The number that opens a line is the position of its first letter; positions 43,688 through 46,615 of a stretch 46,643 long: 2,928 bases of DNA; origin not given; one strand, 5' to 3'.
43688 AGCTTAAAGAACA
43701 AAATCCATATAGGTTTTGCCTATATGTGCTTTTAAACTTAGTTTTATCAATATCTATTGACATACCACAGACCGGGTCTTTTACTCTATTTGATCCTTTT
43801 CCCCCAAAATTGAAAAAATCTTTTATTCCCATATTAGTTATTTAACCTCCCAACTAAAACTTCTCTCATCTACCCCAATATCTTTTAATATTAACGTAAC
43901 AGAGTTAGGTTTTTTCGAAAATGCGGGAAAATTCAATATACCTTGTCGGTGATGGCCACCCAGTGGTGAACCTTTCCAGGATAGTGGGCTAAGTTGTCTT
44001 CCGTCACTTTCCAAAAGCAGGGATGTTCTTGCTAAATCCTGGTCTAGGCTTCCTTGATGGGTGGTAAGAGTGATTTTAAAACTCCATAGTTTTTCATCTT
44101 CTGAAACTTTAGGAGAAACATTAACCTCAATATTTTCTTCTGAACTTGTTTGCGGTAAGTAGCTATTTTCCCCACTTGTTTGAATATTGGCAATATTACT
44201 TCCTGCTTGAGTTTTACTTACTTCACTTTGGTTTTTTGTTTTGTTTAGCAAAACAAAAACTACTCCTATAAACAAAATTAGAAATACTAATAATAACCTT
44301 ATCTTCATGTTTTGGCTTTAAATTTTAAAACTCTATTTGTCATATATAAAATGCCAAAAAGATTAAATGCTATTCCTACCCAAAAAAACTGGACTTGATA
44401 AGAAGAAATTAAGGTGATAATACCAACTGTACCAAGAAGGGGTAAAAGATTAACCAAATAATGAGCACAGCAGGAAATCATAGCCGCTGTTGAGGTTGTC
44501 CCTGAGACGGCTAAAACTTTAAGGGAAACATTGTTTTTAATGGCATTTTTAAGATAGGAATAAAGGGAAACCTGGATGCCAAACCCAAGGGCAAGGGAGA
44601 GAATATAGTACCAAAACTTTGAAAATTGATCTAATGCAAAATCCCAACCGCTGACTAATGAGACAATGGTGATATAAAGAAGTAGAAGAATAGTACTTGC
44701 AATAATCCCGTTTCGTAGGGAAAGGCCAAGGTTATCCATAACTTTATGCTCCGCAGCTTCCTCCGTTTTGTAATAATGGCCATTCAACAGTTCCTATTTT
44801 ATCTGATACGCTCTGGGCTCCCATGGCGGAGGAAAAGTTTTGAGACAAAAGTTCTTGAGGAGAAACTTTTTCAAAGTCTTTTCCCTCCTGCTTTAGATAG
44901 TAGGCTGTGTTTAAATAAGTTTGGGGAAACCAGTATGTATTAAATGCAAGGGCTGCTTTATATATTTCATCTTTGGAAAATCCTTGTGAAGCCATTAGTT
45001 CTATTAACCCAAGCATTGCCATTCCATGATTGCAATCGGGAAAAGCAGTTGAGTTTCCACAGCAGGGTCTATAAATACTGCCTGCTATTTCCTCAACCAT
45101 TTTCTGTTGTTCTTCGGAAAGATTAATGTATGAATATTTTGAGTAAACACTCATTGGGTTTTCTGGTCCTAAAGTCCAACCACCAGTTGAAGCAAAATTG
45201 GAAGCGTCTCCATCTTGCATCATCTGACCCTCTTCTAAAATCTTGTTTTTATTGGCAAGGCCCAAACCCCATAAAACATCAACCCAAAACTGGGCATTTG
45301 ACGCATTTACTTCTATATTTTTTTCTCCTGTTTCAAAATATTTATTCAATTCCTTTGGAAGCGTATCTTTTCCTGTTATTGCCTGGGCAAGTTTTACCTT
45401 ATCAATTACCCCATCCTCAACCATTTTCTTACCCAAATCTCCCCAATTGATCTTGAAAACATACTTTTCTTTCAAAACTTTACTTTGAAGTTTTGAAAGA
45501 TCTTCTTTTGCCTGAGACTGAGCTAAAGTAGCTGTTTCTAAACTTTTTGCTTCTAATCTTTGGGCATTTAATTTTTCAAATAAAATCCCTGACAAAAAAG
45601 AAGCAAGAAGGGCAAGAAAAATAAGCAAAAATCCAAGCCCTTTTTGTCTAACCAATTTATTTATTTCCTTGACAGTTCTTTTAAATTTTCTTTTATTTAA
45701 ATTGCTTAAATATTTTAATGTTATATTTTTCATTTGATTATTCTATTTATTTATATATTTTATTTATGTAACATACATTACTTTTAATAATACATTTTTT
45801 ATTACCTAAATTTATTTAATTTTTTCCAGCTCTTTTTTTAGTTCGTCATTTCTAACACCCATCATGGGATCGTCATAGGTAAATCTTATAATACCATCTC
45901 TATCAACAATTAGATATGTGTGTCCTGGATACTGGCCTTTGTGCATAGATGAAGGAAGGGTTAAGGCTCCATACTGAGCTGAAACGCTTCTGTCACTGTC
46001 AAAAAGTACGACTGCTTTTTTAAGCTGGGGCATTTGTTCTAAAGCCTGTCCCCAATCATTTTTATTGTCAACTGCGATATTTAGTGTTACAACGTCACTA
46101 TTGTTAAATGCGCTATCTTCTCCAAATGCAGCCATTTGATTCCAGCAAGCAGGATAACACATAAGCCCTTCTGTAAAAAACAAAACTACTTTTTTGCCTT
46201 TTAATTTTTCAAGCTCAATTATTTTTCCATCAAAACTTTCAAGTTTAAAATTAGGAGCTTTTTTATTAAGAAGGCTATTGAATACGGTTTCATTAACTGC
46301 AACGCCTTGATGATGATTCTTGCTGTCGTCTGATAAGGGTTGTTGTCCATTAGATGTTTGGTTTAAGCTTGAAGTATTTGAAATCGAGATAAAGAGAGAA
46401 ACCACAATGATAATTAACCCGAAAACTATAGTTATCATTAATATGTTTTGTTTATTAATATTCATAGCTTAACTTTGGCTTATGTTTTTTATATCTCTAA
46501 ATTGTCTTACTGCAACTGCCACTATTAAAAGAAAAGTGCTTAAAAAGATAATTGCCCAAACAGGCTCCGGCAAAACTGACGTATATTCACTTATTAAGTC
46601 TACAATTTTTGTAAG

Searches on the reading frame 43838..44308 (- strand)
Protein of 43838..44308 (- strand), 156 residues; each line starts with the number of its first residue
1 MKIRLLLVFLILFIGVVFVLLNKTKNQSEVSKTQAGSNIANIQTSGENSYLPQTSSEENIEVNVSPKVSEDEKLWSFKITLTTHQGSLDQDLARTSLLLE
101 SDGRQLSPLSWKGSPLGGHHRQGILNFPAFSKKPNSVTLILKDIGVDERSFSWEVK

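Call 6: search_protein_families(library=pfam, proteins=[window:43838-44308:-], max_evalue=0.01)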
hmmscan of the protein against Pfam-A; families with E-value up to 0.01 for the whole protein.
window:43838-44308:- (156 aa): 0 families

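Call 52: search_protein_families(library=pfam, proteins=[window:43838-44308:-], max_evalue=5)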
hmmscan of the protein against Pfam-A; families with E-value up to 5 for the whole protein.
window:43838-44308:- (156 aa): 3 families
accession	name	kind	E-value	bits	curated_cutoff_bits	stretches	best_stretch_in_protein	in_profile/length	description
PF17766.7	fn3_6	-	0.031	14.9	26.4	1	32-103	18-90/99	Fibronectin type-III domain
PF25184.1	YxzE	-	0.12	13.8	40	1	1-50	1-40/65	YxzE-like putative bacteriocin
PF22851.2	CATSPERG_Ig-like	-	0.14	12.5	27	1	43-98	38-93/127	CATSPERG Ig-like domain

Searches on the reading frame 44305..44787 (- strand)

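Call 6: search_protein_families(library=pfam, proteins=[window:44305-44787:-], max_evalue=0.01)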
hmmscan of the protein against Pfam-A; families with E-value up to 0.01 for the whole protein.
window:44305-44787:- (160 aa): 0 families

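Call 52: search_protein_families(library=pfam, proteins=[window:44305-44787:-], max_evalue=5)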
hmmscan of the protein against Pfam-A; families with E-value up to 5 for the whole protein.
window:44305-44787:- (160 aa): 2 families
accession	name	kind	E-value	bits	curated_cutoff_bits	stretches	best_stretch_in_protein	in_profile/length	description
PF22243.2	DUF5018-rel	-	0.034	14.8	28.1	1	80-132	55-102/115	DUF5018-related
PF12420.13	DUF3671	-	0.8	9.6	34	1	28-86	162-216/223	Fam-L, Fam-M like protein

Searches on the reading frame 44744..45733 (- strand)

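Call 6: search_protein_families(library=pfam, proteins=[window:44744-45733:-], max_evalue=0.01)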
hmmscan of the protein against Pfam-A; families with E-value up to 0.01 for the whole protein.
window:44744-45733:- (329 aa): 0 families

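Call 52: search_protein_families(library=pfam, proteins=[window:44744-45733:-], max_evalue=5)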
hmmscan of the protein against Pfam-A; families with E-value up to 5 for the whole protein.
window:44744-45733:- (329 aa): 2 families
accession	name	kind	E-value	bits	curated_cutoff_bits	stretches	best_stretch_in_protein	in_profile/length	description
PF15616.11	TerY_C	-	0.12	13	28.4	1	201-239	52-94/129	TerY-C metal binding domain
PF03773.19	ArsP_1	-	0.18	11.4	32.3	1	28-92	107-155/294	Predicted permease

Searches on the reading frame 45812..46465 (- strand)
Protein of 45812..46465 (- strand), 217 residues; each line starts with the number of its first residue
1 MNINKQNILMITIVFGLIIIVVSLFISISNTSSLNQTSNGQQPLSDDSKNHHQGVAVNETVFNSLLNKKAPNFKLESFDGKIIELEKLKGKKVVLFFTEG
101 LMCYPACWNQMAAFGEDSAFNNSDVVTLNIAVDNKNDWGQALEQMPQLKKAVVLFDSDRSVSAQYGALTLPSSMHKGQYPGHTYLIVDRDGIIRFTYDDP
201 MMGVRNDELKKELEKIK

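Call 6: search_protein_families(library=pfam, proteins=[window:45812-46465:-], max_evalue=0.01)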
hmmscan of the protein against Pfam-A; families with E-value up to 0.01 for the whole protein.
window:45812-46465:- (217 aa): 2 families
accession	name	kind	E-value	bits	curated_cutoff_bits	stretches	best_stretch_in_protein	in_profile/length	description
PF00578.27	AhpC-TSA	-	2.8e-16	60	26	1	67-195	2-123/124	AhpC/TSA family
PF08534.16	Redoxin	-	4.3e-14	53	26.6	1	67-202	3-137/148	Redoxin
